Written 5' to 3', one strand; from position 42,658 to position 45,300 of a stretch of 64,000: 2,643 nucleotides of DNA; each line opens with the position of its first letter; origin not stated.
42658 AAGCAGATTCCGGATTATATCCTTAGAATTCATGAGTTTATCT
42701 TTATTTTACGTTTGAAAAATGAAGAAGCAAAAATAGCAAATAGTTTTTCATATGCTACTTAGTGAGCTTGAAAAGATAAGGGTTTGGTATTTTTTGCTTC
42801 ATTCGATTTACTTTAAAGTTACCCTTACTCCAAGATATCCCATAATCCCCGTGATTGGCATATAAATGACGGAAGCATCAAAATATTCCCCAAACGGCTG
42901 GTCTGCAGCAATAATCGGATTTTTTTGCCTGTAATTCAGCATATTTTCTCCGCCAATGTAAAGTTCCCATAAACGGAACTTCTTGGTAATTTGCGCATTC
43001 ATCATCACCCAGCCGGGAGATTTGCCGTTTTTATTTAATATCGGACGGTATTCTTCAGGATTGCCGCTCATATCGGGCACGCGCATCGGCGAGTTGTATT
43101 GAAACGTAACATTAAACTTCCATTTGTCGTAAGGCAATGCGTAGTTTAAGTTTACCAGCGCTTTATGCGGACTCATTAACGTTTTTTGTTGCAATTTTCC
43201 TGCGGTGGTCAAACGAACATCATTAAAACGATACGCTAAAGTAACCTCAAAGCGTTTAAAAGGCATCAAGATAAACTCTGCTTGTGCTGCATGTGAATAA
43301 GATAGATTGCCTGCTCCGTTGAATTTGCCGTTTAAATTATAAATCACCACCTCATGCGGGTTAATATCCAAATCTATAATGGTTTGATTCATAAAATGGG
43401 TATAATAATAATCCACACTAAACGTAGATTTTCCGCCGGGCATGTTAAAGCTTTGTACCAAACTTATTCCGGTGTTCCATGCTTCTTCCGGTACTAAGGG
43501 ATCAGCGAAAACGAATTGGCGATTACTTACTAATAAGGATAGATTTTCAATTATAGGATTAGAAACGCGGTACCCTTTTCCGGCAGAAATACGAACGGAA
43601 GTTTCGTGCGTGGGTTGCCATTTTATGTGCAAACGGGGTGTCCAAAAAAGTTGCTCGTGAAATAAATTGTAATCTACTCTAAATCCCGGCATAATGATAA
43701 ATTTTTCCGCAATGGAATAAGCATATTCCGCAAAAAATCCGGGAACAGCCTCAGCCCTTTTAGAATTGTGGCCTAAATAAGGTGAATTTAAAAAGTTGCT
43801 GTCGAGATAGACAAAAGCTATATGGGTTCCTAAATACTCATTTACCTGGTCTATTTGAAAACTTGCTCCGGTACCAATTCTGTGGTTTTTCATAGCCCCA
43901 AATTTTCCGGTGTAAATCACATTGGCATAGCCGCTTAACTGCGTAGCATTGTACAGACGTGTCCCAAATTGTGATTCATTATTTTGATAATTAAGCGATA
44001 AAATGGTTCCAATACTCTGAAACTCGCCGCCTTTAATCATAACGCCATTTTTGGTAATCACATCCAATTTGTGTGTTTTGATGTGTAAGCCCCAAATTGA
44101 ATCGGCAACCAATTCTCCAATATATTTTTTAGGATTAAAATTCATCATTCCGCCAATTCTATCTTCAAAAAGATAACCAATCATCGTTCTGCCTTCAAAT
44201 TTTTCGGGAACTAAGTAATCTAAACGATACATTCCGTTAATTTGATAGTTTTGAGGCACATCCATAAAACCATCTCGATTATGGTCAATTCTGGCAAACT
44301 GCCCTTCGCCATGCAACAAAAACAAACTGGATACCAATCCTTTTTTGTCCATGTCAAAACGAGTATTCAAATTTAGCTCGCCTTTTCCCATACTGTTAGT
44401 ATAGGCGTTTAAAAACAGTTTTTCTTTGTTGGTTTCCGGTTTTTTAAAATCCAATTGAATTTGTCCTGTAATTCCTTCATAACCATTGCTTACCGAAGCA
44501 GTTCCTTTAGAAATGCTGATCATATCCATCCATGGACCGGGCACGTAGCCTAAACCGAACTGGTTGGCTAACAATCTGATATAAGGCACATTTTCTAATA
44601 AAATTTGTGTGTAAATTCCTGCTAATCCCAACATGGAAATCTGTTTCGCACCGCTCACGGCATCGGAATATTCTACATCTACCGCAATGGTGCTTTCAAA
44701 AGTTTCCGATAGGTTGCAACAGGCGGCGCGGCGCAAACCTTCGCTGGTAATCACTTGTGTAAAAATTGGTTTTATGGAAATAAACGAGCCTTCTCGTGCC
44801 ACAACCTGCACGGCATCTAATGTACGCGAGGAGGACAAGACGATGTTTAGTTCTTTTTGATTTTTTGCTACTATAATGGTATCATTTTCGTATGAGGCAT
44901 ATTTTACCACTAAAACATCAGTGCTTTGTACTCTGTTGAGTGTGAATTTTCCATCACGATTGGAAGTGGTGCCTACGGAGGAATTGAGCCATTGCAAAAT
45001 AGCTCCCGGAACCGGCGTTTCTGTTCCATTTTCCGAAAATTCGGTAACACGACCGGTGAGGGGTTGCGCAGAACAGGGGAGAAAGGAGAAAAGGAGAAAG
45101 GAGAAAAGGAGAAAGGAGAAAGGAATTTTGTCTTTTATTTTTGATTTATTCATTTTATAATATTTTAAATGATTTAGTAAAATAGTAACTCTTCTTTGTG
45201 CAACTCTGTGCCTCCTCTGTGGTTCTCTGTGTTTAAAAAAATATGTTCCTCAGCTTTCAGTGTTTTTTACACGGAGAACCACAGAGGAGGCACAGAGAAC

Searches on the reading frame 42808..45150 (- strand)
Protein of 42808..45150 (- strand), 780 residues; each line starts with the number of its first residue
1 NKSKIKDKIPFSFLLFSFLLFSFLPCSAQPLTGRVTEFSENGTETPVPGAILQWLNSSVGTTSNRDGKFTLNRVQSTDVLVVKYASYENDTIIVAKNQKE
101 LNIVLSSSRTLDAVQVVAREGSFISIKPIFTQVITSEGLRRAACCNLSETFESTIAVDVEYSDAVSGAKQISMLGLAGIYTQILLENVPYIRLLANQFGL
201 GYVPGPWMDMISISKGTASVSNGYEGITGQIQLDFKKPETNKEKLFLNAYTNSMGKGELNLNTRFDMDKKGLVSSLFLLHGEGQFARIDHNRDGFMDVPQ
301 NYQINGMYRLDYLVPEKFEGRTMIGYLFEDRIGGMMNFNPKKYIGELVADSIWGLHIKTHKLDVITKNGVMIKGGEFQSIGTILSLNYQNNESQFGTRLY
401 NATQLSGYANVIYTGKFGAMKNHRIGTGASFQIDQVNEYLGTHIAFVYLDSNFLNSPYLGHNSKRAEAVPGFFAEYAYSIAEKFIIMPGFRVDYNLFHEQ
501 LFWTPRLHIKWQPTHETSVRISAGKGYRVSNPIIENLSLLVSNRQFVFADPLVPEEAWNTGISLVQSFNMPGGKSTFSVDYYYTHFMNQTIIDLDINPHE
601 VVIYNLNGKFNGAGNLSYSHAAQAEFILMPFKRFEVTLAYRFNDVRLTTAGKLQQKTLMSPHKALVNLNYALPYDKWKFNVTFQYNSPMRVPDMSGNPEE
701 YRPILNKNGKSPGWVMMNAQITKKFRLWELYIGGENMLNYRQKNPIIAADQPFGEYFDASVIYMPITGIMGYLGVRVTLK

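Call 85: search_protein_families(library=pfam, proteins=[window:42808-45150:-], max_evalue=0.00001)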
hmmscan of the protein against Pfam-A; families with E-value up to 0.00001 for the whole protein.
window:42808-45150:- (780 aa): 2 families
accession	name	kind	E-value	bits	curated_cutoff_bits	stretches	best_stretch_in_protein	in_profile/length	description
PF00593.30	TonB_dep_Rec_b-barrel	-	1.9e-22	81.2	27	1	385-736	103-435/436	TonB dependent receptor-like, beta-barrel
PF13715.12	CarbopepD_reg_2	-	1.2e-10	41.7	32.2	1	40-116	7-88/88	CarboxypepD_reg-like domain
